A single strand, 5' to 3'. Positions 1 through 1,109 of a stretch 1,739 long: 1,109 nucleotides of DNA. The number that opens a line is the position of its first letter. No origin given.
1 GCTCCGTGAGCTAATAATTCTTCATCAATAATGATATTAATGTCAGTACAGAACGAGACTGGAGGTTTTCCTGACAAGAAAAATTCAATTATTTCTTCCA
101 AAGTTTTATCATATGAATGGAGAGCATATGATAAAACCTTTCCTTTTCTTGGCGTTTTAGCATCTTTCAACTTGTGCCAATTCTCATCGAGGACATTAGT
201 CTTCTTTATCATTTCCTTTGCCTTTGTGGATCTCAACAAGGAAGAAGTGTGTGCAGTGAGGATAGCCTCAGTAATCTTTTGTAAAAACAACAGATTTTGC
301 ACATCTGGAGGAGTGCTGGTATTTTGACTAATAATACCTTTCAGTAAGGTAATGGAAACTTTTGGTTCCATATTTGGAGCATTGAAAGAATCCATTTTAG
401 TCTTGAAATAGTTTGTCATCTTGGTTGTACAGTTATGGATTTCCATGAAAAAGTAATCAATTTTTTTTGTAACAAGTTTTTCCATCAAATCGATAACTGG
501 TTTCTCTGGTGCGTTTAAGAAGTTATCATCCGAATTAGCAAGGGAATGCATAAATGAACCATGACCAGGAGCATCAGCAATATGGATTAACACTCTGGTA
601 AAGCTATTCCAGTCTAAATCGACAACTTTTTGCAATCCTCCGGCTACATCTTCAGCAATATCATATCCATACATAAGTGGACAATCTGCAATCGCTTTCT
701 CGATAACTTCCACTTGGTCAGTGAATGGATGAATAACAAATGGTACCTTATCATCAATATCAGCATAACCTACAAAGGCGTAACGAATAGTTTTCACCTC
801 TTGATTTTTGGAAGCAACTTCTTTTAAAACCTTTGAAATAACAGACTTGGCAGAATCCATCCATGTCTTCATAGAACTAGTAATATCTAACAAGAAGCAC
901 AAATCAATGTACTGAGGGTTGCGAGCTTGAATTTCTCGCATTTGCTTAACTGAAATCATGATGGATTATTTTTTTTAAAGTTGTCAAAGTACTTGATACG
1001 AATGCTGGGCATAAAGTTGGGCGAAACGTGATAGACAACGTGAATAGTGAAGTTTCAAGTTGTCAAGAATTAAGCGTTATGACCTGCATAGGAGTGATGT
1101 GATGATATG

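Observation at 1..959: Large vWA-domain gene absent from the supplied ORF track (truncated at window edge)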

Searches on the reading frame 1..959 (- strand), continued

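Call 55: list_cluster_members(proteins=[P0205, P0134, P0114, P0197, P0193, P0189, P0076, P0083, P0100, P0074])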
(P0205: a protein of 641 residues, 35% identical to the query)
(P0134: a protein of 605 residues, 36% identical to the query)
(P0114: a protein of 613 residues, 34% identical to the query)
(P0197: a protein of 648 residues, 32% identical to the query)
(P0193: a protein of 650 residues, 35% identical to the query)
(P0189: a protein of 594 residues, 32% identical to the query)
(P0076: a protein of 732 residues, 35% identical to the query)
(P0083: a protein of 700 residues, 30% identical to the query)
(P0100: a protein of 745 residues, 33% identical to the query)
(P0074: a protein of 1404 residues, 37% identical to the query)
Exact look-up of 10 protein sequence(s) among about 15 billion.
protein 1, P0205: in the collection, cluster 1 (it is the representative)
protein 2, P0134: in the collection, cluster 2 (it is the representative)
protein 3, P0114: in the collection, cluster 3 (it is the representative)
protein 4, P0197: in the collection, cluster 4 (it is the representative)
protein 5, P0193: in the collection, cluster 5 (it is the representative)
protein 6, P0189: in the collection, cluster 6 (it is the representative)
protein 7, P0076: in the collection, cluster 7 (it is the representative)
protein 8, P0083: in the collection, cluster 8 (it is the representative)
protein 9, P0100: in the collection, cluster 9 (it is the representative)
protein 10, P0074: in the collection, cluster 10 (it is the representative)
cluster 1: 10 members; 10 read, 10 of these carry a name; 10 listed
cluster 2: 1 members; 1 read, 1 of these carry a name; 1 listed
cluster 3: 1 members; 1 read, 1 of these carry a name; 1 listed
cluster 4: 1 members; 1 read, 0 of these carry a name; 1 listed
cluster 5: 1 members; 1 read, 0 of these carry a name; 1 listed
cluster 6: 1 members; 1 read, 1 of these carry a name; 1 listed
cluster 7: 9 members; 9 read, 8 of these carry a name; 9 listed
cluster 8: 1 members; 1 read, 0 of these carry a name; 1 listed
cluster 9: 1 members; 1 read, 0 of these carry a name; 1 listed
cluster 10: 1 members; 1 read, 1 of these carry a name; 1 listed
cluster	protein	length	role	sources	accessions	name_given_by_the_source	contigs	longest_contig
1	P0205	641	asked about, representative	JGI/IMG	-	hypothetical protein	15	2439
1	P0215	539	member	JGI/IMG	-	hypothetical protein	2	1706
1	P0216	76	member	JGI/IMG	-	hypothetical protein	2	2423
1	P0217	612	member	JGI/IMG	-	hypothetical protein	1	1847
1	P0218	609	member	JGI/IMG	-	hypothetical protein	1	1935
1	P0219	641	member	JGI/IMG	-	hypothetical protein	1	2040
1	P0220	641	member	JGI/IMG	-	hypothetical protein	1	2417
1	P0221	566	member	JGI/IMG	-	hypothetical protein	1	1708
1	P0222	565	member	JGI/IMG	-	hypothetical protein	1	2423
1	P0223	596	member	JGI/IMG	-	hypothetical protein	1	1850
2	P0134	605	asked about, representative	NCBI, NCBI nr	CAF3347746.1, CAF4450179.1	unnamed protein product [Rotaria sp. Silwood2]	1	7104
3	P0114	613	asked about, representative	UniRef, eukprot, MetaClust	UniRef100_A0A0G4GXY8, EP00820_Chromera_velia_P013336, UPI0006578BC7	Alpha-type protein kinase domain-containing protein n=1 Tax=Chromera velia CCMP2878 ... | Cvel_23854.t1-p1 / transcript=Cvel_23854.t1 / gene=Cvel_23854 / ... | status=active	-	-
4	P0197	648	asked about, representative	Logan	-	-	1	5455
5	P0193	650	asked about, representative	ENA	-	-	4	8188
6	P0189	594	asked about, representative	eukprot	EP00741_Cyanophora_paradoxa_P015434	tig00020875_g14897.t1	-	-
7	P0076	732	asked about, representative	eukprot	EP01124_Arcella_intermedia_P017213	TRINITY_DN239_c0_g1_i4.p1 TRINITY_DN239_c0_g1~~TRINITY_DN239_c0_g1_i4.p1 ORF ...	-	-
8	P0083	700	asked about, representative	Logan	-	-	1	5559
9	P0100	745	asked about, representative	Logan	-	-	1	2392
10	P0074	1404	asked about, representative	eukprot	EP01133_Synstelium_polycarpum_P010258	gene10258-11961_t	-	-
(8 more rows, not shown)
